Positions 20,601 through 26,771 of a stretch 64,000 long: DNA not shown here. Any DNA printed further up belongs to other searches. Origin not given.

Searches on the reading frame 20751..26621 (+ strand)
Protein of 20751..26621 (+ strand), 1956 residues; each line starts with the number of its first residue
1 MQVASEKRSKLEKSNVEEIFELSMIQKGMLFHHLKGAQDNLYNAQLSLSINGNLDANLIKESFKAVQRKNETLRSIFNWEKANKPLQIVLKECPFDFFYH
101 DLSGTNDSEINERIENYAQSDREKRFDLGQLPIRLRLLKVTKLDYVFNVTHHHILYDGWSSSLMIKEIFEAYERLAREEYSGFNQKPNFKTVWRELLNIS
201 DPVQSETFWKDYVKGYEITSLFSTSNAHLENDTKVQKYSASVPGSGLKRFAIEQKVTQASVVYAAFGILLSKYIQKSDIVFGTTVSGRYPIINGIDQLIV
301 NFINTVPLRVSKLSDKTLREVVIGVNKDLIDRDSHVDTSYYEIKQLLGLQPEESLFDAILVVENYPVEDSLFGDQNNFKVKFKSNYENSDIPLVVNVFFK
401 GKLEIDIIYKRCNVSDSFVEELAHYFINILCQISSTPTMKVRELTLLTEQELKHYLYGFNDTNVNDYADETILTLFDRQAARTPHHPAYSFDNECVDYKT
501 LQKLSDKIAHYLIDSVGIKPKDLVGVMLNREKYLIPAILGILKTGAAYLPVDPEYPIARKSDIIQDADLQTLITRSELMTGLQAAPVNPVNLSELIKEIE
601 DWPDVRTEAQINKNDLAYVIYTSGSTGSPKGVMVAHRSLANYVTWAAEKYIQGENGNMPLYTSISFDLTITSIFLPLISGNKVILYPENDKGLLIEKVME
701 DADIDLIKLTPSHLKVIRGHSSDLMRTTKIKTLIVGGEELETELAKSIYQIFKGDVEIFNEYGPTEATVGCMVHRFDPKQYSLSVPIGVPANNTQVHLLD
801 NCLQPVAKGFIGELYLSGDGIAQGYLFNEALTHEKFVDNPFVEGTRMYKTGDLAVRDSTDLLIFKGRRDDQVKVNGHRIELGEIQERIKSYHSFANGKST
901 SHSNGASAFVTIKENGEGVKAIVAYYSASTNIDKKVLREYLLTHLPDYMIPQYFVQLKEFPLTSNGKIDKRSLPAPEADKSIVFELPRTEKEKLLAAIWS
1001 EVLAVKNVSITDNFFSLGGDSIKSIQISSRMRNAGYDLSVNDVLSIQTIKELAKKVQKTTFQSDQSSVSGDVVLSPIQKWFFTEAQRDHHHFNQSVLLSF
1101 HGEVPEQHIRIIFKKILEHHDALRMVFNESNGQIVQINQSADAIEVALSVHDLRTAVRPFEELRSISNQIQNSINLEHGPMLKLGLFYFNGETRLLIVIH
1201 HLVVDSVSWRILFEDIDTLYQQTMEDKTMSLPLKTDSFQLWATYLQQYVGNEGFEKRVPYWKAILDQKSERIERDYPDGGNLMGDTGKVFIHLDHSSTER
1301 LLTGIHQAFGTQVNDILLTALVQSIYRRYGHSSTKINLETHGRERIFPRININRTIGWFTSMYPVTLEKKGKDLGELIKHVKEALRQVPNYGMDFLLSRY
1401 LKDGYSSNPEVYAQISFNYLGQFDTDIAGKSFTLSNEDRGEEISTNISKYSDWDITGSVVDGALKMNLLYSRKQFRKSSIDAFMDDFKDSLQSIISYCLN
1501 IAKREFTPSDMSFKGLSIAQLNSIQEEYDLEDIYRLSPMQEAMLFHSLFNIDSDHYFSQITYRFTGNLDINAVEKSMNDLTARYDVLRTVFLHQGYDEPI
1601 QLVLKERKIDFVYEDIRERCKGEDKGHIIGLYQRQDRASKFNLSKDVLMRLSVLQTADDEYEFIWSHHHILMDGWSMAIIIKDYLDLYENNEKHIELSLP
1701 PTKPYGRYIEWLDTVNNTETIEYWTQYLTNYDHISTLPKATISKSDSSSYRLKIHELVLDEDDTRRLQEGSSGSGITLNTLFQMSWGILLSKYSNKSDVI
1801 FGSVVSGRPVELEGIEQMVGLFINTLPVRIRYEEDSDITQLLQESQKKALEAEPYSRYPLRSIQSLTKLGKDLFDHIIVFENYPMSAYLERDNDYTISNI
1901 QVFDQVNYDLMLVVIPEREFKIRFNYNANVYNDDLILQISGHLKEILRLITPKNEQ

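Call 86: search_protein_families(library=pfam, proteins=[window:20751-26621:+], max_evalue=0.001)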
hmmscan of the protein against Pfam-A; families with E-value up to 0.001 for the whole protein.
window:20751-26621:+ (1956 aa): 4 families
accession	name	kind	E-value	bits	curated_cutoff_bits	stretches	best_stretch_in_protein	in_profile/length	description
PF00668.25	Condensation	-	2.8e-258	857.5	30.6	3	1531-1950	2-433/456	Condensation domain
PF00501.34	AMP-binding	-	8.8e-68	229.3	29.9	1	476-826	1-384/384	AMP-binding enzyme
PF00550.31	PP-binding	-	3.5e-12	46.8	20.8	1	994-1054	2-65/67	Phosphopantetheine attachment site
PF13193.12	AMP-binding_C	-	0.00041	21.7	24.5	0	901-967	8-76/76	AMP-binding enzyme C-terminal domain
